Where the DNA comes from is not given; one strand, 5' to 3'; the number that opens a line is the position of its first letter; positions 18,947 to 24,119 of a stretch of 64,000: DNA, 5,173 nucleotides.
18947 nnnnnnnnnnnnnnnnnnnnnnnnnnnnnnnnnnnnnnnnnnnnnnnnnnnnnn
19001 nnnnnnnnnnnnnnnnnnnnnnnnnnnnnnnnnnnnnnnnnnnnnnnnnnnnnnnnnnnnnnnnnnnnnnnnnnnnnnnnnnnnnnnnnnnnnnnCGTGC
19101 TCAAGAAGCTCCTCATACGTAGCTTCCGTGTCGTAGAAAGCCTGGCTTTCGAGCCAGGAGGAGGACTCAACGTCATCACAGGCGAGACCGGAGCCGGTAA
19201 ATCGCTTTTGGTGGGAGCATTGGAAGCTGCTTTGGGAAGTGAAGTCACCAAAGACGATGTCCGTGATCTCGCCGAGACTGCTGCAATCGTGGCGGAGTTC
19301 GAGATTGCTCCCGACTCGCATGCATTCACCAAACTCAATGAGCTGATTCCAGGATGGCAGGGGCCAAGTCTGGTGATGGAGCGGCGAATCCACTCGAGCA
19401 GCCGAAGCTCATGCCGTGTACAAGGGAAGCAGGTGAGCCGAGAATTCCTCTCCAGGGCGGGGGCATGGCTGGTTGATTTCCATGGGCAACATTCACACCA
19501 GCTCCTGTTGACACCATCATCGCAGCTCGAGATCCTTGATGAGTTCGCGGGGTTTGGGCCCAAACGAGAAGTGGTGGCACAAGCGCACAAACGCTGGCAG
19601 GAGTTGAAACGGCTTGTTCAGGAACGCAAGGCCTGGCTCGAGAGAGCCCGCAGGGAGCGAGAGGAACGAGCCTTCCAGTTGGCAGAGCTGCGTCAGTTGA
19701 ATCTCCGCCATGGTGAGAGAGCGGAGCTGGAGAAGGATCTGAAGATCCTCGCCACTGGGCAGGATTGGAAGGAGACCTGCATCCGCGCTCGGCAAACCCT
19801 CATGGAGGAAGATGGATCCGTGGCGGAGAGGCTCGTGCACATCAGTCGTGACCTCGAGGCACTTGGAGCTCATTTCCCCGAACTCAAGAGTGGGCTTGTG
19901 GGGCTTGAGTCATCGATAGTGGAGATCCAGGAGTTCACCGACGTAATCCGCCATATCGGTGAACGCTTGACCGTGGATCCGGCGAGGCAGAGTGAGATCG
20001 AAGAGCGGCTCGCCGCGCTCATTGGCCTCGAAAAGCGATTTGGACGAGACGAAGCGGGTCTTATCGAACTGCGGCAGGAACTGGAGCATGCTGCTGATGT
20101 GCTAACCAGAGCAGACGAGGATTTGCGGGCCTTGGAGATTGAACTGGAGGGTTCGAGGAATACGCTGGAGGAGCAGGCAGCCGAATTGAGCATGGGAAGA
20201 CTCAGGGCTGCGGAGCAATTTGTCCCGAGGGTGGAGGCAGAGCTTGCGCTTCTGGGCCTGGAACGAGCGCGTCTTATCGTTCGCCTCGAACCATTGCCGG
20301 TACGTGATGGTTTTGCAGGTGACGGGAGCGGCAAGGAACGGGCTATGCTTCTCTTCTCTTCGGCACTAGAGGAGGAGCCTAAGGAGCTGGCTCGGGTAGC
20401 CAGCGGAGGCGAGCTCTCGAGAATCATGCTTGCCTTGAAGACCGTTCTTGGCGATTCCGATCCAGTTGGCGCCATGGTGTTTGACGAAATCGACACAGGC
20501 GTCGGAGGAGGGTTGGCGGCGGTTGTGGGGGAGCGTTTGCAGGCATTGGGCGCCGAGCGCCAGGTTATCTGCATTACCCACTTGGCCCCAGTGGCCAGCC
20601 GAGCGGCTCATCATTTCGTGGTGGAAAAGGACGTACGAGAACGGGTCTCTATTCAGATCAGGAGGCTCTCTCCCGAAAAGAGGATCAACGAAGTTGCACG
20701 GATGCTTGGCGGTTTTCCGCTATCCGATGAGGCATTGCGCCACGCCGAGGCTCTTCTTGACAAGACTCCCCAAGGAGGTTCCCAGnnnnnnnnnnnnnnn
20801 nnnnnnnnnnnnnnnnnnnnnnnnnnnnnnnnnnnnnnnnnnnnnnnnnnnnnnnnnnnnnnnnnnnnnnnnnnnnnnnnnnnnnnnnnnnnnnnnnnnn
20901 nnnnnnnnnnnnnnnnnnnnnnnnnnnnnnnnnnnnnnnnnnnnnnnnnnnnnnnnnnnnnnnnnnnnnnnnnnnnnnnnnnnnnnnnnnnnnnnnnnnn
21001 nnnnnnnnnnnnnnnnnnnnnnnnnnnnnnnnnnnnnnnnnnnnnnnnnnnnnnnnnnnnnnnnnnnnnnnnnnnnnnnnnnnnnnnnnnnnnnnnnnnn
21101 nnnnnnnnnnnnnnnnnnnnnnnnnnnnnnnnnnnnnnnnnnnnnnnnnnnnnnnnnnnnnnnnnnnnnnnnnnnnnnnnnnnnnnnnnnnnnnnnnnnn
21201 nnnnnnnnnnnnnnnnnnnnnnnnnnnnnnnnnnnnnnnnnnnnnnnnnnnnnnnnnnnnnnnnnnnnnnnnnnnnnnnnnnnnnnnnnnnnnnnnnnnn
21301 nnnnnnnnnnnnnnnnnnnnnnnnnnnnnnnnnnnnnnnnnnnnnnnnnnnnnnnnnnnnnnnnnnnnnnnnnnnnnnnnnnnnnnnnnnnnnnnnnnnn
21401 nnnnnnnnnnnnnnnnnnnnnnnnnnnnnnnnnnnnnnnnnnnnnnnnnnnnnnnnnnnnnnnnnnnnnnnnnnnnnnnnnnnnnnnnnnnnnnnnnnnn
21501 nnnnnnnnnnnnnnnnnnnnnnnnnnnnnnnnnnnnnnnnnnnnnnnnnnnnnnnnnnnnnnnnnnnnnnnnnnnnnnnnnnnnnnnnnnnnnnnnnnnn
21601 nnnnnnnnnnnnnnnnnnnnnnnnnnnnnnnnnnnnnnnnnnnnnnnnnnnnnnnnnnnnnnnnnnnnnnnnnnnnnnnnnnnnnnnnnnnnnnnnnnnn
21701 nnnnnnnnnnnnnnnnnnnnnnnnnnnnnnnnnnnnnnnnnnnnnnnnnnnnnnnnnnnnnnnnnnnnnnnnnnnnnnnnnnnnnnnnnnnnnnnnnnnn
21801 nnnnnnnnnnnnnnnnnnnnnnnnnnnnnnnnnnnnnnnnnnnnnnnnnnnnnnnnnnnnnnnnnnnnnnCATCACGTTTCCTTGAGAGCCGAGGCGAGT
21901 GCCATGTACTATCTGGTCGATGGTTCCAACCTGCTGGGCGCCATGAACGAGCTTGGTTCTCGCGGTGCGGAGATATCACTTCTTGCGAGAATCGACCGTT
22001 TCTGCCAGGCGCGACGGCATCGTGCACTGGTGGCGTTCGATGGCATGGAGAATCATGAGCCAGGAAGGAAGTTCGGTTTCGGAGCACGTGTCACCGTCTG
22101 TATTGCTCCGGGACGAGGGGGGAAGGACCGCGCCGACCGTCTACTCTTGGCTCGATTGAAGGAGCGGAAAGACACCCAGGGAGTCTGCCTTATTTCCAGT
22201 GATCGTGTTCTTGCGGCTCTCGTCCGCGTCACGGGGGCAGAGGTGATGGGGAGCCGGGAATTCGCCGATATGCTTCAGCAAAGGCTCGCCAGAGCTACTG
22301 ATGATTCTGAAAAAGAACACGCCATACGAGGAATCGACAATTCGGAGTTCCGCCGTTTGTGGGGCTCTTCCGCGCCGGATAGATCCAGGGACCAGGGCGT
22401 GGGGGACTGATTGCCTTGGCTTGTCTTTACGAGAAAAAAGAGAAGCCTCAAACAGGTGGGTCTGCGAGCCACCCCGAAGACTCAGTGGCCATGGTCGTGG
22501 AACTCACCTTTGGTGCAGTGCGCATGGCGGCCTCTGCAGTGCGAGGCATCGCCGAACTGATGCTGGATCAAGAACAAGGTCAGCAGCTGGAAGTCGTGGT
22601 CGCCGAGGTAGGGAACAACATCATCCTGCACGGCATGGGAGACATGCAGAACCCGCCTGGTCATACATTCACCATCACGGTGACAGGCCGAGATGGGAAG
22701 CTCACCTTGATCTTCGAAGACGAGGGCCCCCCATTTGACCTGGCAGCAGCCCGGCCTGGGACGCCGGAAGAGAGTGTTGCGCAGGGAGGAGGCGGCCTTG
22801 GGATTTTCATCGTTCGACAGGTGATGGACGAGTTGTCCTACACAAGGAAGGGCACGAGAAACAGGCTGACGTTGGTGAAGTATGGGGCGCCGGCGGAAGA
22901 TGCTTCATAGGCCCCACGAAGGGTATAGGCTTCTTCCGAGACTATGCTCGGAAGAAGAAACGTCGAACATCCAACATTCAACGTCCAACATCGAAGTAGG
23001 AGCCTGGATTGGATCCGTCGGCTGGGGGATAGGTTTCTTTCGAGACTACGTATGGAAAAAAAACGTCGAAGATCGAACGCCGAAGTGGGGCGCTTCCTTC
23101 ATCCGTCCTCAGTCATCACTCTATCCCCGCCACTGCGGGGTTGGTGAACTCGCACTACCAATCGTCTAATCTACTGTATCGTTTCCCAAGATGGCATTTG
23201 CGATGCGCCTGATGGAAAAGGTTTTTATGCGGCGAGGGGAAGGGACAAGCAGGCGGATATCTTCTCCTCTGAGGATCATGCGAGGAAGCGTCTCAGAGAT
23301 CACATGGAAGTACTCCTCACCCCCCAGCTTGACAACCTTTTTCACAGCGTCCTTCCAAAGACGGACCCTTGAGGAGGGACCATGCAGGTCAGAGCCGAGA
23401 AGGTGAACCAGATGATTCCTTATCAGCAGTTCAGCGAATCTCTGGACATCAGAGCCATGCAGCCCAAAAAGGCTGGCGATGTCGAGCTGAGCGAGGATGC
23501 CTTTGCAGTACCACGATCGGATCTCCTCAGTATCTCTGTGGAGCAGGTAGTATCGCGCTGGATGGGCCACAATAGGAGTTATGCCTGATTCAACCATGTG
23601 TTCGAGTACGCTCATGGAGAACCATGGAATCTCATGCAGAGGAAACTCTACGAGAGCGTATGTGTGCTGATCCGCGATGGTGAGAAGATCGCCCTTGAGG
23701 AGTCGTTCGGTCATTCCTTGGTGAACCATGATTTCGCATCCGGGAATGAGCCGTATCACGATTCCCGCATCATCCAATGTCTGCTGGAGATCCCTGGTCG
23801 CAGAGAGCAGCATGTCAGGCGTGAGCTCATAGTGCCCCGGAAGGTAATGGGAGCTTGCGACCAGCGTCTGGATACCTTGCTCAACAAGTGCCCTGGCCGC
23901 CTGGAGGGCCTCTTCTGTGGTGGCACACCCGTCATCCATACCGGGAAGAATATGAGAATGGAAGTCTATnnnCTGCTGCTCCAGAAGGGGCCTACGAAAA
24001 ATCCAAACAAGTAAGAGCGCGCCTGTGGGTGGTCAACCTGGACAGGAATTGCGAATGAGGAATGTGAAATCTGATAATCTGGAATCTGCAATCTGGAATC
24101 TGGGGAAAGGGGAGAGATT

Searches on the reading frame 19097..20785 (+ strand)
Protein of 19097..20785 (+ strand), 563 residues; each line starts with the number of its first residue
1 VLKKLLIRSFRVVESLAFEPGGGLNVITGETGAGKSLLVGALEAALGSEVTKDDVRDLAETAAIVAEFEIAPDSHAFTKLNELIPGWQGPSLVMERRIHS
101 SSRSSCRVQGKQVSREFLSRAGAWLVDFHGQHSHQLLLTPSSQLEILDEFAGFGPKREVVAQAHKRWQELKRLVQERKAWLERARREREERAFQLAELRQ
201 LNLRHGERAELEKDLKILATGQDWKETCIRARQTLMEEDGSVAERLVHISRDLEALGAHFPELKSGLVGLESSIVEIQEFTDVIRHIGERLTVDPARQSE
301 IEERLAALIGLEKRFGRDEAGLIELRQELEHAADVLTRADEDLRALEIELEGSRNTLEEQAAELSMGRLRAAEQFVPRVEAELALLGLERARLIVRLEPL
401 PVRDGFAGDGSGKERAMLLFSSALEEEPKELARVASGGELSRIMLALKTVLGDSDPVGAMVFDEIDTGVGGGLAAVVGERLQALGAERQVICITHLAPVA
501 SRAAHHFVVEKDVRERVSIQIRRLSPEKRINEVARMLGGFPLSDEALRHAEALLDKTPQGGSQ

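Call 9: search_protein_families(library=pfam, proteins=[window:19097-20785:+], max_evalue=0.001)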
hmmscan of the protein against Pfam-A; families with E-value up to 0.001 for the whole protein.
window:19097-20785:+ (563 aa): 2 families
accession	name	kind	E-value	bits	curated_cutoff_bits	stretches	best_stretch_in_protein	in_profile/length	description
PF02463.25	SMC_N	-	1.9e-12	47.5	40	1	1-510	1-212/220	RecF/RecN/SMC N terminal domain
PF13476.12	AAA_23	-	2.7e-08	35.1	27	1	4-72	1-67/201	AAA domain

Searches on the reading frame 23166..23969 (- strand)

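Call 80: search_protein_families(library=ncbifam, proteins=[window:23166-23969:-], max_evalue=0.0001)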
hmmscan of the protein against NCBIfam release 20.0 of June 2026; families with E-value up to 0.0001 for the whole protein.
window:23166-23969:- (267 aa): 2 families
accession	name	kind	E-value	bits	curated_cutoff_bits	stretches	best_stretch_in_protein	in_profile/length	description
NF041488.1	caps_synth_Cps4B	equivalog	7.4e-30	104.3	400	1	1-235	2-240/243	capsular polysaccharide biosynthesis protein Cps4B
NF041577.1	nside_bi_sphtase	equivalog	8.1e-05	21.9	400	0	121-200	176-254/276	3',5'-nucleoside bisphosphate phosphatase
